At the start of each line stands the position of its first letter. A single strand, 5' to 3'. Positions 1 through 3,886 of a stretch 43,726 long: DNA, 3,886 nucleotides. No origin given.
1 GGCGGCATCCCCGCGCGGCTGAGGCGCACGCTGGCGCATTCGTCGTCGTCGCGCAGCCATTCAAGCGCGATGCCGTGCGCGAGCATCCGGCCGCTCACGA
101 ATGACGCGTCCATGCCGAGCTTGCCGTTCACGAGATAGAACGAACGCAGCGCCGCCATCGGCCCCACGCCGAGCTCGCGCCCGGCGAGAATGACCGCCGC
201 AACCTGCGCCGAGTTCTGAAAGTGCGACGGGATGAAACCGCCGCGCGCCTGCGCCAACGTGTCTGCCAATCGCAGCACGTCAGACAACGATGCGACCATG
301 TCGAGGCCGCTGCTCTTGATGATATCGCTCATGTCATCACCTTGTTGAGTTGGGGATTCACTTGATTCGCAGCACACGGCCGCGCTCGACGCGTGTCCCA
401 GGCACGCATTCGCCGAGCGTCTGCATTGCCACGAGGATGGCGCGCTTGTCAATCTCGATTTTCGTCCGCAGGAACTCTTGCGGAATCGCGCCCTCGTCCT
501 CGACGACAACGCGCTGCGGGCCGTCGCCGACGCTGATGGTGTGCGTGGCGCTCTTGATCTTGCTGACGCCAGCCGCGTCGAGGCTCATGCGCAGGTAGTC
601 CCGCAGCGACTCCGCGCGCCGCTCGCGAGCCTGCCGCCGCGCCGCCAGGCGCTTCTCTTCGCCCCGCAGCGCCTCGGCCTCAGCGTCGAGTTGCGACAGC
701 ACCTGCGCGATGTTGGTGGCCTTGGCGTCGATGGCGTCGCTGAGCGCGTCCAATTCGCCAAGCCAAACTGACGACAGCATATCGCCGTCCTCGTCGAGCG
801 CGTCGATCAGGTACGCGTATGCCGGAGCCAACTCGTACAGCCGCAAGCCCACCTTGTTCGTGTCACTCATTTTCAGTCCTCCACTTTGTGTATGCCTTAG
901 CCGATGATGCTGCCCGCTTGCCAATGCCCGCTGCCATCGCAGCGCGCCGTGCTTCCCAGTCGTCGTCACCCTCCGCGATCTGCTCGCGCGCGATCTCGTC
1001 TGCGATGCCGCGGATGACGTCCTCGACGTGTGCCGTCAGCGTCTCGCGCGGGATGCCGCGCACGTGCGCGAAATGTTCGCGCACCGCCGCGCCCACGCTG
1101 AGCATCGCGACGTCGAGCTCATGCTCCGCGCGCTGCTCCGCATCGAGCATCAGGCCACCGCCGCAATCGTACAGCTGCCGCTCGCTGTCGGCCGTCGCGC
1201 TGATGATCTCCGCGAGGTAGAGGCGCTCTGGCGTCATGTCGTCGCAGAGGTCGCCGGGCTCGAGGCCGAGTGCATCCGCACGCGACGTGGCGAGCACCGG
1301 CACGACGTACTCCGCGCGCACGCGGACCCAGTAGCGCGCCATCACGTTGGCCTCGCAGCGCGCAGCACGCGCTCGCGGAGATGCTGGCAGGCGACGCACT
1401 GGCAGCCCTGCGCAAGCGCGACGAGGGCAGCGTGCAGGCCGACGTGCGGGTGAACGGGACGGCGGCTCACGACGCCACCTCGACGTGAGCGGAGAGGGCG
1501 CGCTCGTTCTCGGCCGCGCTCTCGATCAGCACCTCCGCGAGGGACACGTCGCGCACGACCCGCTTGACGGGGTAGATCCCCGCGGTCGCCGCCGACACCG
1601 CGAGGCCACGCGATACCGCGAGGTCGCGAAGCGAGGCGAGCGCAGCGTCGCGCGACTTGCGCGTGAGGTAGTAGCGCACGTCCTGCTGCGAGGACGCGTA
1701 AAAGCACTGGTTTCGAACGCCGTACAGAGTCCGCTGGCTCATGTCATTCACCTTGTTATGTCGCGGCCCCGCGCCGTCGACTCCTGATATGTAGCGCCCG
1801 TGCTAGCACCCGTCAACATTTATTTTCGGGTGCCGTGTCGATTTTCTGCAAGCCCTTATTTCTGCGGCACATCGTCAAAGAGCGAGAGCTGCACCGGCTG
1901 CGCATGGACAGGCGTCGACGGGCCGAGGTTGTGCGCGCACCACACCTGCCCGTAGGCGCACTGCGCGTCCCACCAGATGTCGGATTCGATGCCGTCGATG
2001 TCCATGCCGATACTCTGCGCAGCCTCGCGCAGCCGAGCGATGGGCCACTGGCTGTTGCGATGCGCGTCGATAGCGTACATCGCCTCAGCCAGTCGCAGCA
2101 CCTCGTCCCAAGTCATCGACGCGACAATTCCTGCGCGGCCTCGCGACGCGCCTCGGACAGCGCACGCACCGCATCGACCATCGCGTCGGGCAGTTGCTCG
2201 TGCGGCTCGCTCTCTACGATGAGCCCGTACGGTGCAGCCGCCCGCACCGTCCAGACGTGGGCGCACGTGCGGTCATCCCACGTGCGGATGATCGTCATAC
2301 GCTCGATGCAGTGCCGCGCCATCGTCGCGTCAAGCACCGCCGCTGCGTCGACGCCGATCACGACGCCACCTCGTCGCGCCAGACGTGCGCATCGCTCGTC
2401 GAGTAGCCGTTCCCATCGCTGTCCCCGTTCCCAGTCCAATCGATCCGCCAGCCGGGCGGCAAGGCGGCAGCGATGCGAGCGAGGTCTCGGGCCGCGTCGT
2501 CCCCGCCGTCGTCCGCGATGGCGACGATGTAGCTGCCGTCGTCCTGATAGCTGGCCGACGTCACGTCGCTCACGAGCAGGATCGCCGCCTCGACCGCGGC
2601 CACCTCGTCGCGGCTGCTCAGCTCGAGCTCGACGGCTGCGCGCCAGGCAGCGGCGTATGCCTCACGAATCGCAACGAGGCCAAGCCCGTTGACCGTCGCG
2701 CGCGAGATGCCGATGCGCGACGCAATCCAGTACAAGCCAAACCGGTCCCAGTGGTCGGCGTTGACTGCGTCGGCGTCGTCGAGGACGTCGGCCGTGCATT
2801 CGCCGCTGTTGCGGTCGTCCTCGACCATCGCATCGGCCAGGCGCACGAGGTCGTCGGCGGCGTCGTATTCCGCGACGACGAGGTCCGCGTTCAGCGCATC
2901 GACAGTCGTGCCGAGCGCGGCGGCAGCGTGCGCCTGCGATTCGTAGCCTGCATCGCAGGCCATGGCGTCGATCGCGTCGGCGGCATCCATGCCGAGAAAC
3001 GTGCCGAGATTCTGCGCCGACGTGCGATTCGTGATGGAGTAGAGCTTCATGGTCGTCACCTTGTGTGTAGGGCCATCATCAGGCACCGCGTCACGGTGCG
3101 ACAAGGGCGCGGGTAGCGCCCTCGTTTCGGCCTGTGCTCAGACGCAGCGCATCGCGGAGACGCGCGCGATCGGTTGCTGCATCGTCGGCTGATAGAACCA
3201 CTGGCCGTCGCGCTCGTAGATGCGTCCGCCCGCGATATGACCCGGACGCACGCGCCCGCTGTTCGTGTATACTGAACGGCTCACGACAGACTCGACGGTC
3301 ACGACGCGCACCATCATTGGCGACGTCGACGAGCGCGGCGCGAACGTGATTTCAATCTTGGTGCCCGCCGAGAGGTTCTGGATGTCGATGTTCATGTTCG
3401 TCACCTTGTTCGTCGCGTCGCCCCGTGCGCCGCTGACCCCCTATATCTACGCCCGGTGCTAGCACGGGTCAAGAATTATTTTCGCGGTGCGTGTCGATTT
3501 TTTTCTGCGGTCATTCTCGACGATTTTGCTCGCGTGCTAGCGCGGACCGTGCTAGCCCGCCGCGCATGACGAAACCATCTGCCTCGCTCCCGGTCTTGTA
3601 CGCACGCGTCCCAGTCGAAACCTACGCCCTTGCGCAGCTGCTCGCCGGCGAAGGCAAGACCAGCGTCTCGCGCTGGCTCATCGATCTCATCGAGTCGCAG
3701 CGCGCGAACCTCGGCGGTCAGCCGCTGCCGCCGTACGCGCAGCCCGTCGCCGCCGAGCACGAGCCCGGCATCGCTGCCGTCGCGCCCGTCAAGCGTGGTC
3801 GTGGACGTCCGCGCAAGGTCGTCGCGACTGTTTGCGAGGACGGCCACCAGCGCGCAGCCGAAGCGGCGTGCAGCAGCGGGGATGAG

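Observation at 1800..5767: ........(A/G)C motif marks every intergenic control region of the early region and recurs in three late genes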

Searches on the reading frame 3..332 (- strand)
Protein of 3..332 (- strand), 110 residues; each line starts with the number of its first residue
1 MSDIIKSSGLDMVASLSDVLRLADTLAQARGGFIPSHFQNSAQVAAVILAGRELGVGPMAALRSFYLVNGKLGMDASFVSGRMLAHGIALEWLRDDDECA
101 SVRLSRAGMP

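Call 14: search_protein_families(library=pfam, max_evalue=0.01, proteins=[window:3-332:-])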
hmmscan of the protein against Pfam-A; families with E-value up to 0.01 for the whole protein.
window:3-332:- (110 aa): 0 families

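Call 64: search_protein_families(library=phrogs, max_evalue=0.01, proteins=[window:3-332:-])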
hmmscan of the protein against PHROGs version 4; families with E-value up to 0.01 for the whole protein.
window:3-332:- (110 aa): 2 families
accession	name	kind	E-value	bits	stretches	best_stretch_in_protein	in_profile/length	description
phrog_561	-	DNA, RNA and nucleotide metabolism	9e-09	36.2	1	11-80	297-365/633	RecT-like ssDNA annealing protein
phrog_4171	-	DNA, RNA and nucleotide metabolism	1.7e-08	35.5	1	14-102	34-125/392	RecT-like ssDNA annealing protein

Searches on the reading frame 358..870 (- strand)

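Call 14: search_protein_families(library=pfam, max_evalue=0.01, proteins=[window:358-870:-])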
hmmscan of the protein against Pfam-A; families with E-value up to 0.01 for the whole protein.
window:358-870:- (170 aa): 1 family
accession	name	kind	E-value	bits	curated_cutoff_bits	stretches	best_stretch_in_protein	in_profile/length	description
PF05565.16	Sipho_Gp157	-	8.1e-37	127.2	28.6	1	10-170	1-162/162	Siphovirus Gp157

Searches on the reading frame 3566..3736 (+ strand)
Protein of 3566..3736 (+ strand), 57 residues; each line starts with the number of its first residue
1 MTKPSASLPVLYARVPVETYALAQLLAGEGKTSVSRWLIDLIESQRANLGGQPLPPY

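Call 58: search_protein_families(library=pfam, max_evalue=10, proteins=[window:3566-3736:+])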
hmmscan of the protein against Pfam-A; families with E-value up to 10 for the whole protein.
seq(57 aa): 1 family
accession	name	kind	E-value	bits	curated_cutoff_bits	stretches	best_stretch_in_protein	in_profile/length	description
PF12956.13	DUF3845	-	0.1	12.6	25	1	6-56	115-165/240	Domain of Unknown Function with PDB structure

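Call 99: search_solved_structures(query=A11, max_evalue=10, show_alignments=3)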
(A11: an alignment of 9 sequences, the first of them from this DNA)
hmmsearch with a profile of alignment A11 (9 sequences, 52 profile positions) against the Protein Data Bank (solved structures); distinct sequences matched with E-value up to 10: 10.
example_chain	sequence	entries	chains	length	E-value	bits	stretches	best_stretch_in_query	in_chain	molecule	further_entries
1b28_A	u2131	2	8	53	0.013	18.3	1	6-43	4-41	PROTEIN (REGULATORY PROTEIN ARC) | ARC REPRESSOR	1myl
1y9b_A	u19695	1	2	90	0.21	14.4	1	8-40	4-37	conserved hypothetical protein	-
2k1o_A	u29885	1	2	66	0.28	14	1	18-41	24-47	Putative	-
1u9p_A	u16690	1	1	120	0.45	13.3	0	15-37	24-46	pArc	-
1baz_A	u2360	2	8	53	0.46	13.3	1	6-37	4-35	ARC REPRESSOR | PROTEIN (ARC FV10 REPRESSOR)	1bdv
1qtg_A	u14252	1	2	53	0.59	12.9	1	6-37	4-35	Transcriptional repressor arc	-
1arq_A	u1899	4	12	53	0.64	12.8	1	6-37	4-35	ARC REPRESSOR | PROTEIN (GENE-REGULATING PROTEIN ARC) | PROTEIN (ARC REPRESSOR)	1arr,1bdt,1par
1nla_A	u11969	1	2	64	0.96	12.3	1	6-37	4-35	Transcriptional repressor arc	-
9pio_G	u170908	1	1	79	1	12.2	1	4-37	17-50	Arc family DNA-binding protein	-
4ev0_A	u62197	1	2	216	4.8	10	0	21-49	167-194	Transcription regulator, Crp family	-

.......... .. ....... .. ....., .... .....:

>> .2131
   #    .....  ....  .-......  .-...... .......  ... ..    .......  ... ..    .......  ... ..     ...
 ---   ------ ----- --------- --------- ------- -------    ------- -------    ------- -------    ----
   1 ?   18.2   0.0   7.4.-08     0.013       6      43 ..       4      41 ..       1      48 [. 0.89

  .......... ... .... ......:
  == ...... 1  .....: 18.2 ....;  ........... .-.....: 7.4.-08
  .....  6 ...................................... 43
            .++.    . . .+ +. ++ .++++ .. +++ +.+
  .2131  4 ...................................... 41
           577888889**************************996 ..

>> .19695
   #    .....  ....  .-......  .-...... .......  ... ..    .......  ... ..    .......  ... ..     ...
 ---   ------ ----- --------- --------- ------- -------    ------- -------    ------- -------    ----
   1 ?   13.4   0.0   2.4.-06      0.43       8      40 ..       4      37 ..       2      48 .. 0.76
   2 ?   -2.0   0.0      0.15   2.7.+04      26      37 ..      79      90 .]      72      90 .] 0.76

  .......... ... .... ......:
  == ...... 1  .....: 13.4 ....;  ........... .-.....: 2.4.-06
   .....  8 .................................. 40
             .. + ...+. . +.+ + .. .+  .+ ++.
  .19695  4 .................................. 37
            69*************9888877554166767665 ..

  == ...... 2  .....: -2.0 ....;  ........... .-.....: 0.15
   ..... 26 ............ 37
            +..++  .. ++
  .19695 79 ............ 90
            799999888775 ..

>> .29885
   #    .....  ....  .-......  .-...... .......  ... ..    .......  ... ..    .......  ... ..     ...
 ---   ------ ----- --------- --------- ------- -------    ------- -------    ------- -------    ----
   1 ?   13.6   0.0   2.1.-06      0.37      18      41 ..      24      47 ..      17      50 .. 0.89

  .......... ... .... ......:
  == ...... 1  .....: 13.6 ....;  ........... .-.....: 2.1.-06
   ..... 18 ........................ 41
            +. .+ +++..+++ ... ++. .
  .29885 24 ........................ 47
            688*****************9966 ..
